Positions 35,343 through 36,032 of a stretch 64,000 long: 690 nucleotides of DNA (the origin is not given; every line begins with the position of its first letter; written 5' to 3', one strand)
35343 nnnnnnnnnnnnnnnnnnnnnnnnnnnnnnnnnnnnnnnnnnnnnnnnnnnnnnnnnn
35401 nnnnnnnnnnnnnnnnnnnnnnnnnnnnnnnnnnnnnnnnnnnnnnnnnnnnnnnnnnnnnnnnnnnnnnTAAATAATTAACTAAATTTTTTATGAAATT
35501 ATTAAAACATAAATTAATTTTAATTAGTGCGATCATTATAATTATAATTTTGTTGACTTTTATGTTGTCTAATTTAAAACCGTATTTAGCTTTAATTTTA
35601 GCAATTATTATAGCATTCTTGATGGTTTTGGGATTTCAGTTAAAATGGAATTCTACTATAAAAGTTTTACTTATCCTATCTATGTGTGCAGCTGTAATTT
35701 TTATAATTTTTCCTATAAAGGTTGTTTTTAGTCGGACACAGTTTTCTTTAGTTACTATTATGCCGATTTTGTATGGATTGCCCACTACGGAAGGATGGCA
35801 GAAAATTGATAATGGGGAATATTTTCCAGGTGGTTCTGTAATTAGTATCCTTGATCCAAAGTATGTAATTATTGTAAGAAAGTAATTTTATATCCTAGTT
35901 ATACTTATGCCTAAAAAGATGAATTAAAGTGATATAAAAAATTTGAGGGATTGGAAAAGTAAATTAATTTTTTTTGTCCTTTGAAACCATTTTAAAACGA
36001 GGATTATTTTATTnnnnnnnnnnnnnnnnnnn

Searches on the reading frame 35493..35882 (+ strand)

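Call 3: search_protein_families(library=pfam, proteins=[window:35493-35882:+], max_evalue=1)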
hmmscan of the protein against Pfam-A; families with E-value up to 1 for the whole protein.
window:35493-35882:+ (130 aa): 2 families
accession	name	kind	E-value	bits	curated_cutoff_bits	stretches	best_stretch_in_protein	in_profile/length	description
PF12155.13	NADHdh-2_N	-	0.65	10.9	25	1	15-71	7-65/88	NADH dehydrogenase subunit 2 N-terminal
PF12036.14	DUF3522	-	0.88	10.1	29.3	0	6-85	70-147/188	Protein of unknown function (DUF3522)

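Call 4: search_protein_families(library=ncbifam, proteins=[window:35493-35882:+], max_evalue=1)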
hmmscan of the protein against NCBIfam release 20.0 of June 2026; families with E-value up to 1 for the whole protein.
window:35493-35882:+ (130 aa): 1 family
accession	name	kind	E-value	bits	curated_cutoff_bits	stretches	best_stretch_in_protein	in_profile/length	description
TIGR02454.1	ECF_T_CbiQ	equivalog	0.18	11.6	111.8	1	15-85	10-77/200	cobalt ECF transporter T component CbiQ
